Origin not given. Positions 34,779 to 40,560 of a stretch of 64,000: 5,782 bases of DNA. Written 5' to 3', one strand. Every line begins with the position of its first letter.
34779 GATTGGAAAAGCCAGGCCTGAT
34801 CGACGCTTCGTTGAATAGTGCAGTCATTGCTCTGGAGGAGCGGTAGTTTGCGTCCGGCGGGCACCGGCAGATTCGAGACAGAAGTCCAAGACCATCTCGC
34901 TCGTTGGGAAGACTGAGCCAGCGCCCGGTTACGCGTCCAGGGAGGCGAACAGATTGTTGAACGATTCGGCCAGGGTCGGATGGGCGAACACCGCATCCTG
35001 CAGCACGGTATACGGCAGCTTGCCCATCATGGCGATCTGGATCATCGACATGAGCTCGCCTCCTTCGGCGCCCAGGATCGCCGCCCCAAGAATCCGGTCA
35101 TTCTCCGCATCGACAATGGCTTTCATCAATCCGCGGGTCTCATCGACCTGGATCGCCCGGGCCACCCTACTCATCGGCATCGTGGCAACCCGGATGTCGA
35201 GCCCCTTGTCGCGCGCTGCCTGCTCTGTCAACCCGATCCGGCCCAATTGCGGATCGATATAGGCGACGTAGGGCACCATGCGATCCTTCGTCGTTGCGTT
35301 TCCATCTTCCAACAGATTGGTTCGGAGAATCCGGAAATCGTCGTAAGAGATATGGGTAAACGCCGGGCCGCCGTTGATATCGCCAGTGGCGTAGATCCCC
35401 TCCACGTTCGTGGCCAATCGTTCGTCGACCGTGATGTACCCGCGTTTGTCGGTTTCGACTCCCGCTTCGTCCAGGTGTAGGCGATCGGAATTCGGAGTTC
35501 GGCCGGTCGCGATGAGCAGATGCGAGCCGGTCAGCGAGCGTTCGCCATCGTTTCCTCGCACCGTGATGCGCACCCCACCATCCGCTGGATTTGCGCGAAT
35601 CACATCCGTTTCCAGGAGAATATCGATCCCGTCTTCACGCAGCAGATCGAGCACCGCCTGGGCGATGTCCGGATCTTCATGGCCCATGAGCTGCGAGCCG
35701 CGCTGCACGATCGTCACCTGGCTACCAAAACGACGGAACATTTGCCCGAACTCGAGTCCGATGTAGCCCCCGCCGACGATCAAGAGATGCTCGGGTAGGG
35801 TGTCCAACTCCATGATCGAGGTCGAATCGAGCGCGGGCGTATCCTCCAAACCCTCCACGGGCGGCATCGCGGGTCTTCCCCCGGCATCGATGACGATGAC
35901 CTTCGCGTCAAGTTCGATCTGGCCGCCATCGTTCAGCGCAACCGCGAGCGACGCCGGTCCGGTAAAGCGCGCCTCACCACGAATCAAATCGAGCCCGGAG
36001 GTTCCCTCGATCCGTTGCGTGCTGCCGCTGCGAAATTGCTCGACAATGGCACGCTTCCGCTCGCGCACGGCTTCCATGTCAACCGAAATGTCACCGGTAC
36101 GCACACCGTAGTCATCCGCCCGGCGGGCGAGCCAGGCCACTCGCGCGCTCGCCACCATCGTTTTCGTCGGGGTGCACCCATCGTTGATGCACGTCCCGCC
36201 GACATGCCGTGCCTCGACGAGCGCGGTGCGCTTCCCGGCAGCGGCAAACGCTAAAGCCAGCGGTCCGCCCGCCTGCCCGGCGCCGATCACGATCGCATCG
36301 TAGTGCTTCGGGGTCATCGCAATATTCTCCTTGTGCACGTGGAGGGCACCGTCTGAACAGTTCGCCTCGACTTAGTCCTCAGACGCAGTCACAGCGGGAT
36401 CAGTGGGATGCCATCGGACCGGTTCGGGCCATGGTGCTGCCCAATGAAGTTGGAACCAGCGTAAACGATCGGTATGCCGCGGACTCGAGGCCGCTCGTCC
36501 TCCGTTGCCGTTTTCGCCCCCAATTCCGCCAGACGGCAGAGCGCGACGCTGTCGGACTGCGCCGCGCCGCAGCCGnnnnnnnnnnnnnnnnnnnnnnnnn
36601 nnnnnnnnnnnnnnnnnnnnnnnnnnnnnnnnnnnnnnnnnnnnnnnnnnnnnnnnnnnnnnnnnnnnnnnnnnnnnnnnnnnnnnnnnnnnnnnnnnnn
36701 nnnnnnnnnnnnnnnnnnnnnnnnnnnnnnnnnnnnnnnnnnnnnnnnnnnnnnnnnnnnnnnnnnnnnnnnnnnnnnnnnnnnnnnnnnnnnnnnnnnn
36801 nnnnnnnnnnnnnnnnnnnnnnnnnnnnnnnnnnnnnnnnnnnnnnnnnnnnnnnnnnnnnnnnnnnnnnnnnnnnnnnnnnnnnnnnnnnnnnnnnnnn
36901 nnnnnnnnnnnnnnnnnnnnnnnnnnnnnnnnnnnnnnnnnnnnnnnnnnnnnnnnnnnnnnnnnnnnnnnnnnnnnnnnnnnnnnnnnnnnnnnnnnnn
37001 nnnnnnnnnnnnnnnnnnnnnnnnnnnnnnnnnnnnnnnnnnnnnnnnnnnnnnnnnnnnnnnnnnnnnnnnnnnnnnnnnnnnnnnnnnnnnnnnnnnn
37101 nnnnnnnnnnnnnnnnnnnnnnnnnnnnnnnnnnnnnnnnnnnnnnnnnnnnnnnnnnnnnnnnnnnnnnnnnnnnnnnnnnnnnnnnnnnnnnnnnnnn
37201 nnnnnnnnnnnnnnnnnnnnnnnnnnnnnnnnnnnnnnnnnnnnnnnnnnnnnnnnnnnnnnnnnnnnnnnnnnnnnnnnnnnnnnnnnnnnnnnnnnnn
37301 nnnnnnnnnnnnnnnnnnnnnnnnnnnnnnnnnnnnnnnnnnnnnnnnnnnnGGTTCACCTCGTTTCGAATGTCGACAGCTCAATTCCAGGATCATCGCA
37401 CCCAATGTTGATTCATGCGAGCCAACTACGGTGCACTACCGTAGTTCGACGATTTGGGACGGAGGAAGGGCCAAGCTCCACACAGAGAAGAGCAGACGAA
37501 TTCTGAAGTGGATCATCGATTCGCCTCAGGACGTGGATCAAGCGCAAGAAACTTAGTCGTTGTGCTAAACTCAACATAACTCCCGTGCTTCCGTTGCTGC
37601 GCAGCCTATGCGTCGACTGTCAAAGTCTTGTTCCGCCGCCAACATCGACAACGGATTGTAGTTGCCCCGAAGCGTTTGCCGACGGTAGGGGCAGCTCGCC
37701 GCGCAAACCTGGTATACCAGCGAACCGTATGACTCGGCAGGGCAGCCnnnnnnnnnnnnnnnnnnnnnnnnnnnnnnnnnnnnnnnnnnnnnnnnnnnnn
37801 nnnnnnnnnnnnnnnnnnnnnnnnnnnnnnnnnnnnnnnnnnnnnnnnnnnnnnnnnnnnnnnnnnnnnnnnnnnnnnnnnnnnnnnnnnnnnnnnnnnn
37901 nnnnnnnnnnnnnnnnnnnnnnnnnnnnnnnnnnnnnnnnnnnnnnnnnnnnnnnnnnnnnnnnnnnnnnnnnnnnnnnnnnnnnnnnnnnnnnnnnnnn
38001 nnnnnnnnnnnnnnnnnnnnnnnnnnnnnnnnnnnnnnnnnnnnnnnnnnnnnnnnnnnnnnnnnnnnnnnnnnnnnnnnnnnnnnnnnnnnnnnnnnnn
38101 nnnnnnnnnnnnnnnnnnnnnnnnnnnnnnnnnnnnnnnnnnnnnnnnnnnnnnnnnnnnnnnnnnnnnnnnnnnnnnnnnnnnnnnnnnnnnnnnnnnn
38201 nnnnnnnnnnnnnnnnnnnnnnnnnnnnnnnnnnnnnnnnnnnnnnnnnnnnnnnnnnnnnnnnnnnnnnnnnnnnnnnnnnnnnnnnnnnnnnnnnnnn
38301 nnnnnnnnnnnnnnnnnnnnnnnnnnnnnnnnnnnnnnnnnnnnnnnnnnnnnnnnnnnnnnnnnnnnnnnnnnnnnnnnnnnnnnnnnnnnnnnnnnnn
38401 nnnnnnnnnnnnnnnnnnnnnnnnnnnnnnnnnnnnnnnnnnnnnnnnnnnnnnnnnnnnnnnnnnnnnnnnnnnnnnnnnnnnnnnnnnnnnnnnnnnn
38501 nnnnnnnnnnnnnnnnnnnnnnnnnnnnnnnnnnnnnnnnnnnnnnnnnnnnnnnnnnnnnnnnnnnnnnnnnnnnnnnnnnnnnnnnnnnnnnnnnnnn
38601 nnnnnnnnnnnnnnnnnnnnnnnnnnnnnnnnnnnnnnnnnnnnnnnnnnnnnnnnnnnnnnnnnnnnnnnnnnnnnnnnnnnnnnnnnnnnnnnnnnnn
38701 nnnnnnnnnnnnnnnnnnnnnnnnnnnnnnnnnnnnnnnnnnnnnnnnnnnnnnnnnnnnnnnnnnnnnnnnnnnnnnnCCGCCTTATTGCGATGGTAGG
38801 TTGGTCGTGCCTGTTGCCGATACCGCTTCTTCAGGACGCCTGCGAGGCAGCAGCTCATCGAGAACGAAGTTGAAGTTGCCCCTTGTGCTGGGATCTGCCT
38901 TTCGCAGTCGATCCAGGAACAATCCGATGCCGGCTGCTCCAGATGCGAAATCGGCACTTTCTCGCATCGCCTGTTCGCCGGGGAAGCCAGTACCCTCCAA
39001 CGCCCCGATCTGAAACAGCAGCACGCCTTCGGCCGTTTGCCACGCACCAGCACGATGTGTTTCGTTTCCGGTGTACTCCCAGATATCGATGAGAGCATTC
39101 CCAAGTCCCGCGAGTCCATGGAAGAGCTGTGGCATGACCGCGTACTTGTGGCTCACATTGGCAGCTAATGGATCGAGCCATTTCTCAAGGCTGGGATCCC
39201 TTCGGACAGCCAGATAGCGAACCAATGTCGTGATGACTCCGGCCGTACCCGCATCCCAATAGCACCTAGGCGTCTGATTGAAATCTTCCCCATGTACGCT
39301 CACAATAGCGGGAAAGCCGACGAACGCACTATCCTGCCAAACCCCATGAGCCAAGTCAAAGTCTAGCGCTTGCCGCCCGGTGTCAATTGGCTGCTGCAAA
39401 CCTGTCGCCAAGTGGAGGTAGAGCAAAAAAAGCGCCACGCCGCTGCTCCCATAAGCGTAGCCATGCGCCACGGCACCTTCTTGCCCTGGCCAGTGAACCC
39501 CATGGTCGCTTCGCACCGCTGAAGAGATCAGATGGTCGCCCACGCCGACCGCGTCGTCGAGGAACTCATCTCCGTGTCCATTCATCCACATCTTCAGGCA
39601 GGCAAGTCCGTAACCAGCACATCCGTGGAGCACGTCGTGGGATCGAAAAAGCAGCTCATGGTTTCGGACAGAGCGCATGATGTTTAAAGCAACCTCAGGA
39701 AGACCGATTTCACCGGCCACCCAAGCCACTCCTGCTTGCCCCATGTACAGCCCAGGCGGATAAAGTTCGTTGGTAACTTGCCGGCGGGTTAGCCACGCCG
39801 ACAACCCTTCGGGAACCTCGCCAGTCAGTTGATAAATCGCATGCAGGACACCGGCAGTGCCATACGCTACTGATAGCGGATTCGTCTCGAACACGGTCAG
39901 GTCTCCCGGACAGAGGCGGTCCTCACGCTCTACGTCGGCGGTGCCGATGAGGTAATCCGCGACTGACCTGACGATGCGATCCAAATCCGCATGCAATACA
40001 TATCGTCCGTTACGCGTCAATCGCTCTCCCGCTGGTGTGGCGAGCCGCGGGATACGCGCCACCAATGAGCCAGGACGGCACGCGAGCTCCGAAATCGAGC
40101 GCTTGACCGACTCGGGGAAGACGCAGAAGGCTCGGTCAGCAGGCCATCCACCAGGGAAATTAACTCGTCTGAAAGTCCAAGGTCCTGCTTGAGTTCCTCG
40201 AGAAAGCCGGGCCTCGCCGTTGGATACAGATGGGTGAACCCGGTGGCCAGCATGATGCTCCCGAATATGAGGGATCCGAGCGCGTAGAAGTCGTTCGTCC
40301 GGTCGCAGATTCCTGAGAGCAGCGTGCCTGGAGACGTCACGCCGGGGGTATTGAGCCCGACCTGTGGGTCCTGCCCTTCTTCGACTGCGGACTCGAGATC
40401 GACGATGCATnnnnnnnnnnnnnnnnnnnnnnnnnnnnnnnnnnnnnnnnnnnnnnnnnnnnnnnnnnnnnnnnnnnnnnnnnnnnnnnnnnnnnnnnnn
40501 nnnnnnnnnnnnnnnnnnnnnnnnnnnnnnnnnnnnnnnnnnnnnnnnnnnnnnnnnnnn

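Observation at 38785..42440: Compact class III lanthipeptide locus: two LanA precursors plus a LanKC synthetase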

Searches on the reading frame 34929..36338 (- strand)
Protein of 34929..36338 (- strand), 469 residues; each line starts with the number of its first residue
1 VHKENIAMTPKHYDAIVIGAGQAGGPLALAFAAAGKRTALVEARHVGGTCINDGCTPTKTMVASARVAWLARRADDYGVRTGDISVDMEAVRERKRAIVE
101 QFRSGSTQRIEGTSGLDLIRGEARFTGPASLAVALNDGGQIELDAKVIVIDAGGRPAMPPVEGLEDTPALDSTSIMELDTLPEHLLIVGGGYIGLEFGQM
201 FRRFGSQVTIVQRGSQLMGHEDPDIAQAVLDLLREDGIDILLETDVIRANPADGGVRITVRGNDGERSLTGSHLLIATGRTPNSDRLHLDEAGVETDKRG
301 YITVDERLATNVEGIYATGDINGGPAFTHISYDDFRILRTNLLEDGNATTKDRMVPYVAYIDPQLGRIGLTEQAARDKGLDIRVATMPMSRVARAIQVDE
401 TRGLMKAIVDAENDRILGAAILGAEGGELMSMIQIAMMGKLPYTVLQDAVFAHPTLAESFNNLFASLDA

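Call 25: search_protein_families(library=ncbifam, proteins=[window:34929-36338:-], max_evalue=1)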
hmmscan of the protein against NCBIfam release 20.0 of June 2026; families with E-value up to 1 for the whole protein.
window:34929-36338:- (469 aa): 108 families (the best 25 are shown)
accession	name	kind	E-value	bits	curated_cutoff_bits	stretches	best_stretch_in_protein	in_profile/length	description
NF004992.0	PRK06370.1-4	equivalog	1.7e-167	557.6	629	1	11-467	3-455/459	FAD-containing oxidoreductase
NF004990.0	PRK06370.1-1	equivalog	1.5e-145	485.4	842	1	11-467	3-455/459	FAD-containing oxidoreductase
NF040477.1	chlor_oxi_RclA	equivalog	1.9e-129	432.2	740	1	11-466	2-439/441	reactive chlorine resistance oxidoreductase RclA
NF041853.1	hythiocyan_redase_MerA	equivalog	7.9e-115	384.2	650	1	11-465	2-439/440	hypothiocyanous acid reductase MerA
TIGR01350.1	lipoamide_DH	equivalog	1.1e-113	380.4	408.8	1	12-462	1-449/461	dihydrolipoyl dehydrogenase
TIGR02053.1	MerA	equivalog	1.6e-107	360.4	454.45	1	13-460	1-446/465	mercury(II) reductase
NF005572.0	PRK07251.1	equivalog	4.3e-107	358.5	537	1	11-465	2-437/438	FAD-containing oxidoreductase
NF004991.0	PRK06370.1-3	subfamily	1.2e-106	357.3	620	1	11-461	34-481/509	FAD-containing oxidoreductase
NF005884.0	PRK07846.1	equivalog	3.5e-95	319.3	501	1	11-465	2-449/454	mycothione reductase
NF004946.0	PRK06292.2-4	subfamily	2.6e-94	316.7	634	1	11-465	2-468/487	dihydrolipoyl dehydrogenase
NF010311.1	PRK13748.1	subfamily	1.6e-91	307.8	600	1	12-460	97-541/560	mercury(II) reductase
NF004947.0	PRK06292.2-5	equivalog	1.5e-89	301.1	592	1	11-467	2-458/474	dihydrolipoyl dehydrogenase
NF004776.0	PRK06116.1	equivalog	2.9e-87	293.6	480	1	11-460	3-446/450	glutathione-disulfide reductase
NF003585.0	PRK05249.1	equivalog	8.7e-85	285.1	465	1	10-461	4-451/464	Si-specific NAD(P)(+) transhydrogenase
TIGR03452.1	mycothione_red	equivalog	1.2e-84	284.8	635.65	1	11-463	1-448/452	mycothione reductase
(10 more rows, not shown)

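Call 66: find_homologous_proteins(query=window:34929-36338:-, max_evalue=1e-50)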
Query window:34929-36338:- (469 aa): 8000 proteins with E <= 1e-50 among 8000 candidates; the best 120 are listed.
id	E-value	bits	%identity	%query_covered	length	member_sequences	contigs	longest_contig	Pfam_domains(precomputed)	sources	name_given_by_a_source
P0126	0.0e+0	1009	100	99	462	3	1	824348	PF02852.29,PF07992.21,PF00070.34,PF13738.13,PF01134.29,PF12831.14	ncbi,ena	-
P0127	2.0e-214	730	71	98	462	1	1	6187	PF01266.31,PF02852.29,PF07992.21,PF00070.34,PF13738.13,PF01134.29,PF01494.26,PF12831.14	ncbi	-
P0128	8.8e-214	728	72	98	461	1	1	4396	PF02852.29,PF07992.21,PF00070.34,PF13738.13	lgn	-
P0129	6.4e-213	726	71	98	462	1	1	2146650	PF02852.29,PF07992.21,PF00070.34,PF13738.13,PF01134.29,PF12831.14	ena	-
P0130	1.5e-210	718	70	99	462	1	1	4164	PF02852.29,PF07992.21,PF00070.34,PF13738.13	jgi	-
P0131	1.4e-208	711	67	99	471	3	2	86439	PF02852.29,PF07992.21,PF00070.34,PF13738.13,PF12831.14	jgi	jgi:pyruvate/2-oxoglutarate dehydrogenase complex dihydrolipoamide dehydrogenase (E3) component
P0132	1.5e-208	711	70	98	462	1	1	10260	PF02852.29,PF07992.21,PF00070.34,PF13738.13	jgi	jgi:pyruvate/2-oxoglutarate dehydrogenase complex dihydrolipoamide dehydrogenase (E3) component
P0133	5.9e-208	709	71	98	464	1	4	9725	PF02852.29,PF07992.21,PF00070.34,PF13738.13,PF12831.14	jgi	jgi:pyruvate/2-oxoglutarate dehydrogenase complex dihydrolipoamide dehydrogenase (E3) component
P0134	7.3e-208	709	69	98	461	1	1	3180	PF02852.29,PF07992.21,PF00070.34,PF13738.13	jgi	jgi:pyruvate/2-oxoglutarate dehydrogenase complex dihydrolipoamide dehydrogenase (E3) component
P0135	1.1e-207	708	70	98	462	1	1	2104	PF02852.29,PF07992.21,PF00070.34,PF13738.13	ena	-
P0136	1.8e-207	708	71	99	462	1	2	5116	PF00890.31,PF02852.29,PF07992.21,PF00070.34,PF13738.13,PF01134.29,PF12831.14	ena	-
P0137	6.3e-207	706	69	98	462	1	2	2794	PF01266.31,PF13450.13,PF02852.29,PF07992.21,PF00070.34,PF13738.13,PF03486.21,PF01134.29,PF01494.26,PF02737.25,PF12831.14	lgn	-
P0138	3.6e-206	703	68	98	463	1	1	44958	PF02852.29,PF07992.21,PF00070.34,PF13738.13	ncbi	ncbi:MAG TPA: mercuric reductase [Herpetosiphonaceae bacterium]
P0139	6.3e-205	699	68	98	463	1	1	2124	PF13450.13,PF02852.29,PF07992.21,PF00070.34,PF13738.13,PF01134.29,PF12831.14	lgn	-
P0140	1.4e-204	698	67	98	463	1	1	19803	PF02852.29,PF07992.21,PF00070.34,PF13738.13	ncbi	ncbi:MAG TPA: mercuric reductase [Herpetosiphonaceae bacterium]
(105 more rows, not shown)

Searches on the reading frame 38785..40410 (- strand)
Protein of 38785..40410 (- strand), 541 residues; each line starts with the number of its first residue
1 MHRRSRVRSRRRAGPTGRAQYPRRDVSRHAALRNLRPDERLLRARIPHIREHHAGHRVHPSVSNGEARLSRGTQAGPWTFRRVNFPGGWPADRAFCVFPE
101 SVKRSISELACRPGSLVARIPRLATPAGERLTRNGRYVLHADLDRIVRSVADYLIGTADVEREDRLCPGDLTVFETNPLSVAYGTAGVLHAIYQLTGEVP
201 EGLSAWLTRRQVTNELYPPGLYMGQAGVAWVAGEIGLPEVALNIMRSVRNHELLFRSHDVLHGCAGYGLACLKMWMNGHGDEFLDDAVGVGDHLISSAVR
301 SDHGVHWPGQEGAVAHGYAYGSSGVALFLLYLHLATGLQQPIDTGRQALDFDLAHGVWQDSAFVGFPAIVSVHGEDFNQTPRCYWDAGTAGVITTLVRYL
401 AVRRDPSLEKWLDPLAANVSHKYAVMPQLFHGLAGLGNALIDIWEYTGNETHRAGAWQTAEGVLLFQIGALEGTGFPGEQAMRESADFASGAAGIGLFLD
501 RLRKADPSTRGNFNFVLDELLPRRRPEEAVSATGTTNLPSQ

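Call 3: search_protein_families(library=pfam, proteins=[window:38785-40410:-], max_evalue=0.1)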
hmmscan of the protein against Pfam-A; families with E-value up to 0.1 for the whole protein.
window:38785-40410:- (541 aa): 1 family
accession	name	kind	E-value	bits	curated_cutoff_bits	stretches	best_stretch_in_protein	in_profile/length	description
PF05147.19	LANC_like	-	2.9e-22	79.2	23.2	1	217-508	51-343/350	Lanthionine synthetase C-like protein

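Call 4: search_protein_families(library=ncbifam, proteins=[window:38785-40410:-], max_evalue=0.1)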
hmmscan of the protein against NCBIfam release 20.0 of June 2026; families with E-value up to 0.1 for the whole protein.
window:38785-40410:- (541 aa): 3 families
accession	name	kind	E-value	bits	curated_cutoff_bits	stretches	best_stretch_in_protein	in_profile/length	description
NF038151.1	lanthi_synth_III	equivalog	3.1e-78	264.1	575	1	140-499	483-832/833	class III lanthionine synthetase LanKC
NF038150.1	lanthi_synth_IV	equivalog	6.9e-48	163.6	650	1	144-507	469-848/851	class IV lanthionine synthetase LanL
TIGR03897.1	lanti_2_LanM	subfamily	8.2e-17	60.3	304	1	239-502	672-929/932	type 2 lanthipeptide synthetase LanM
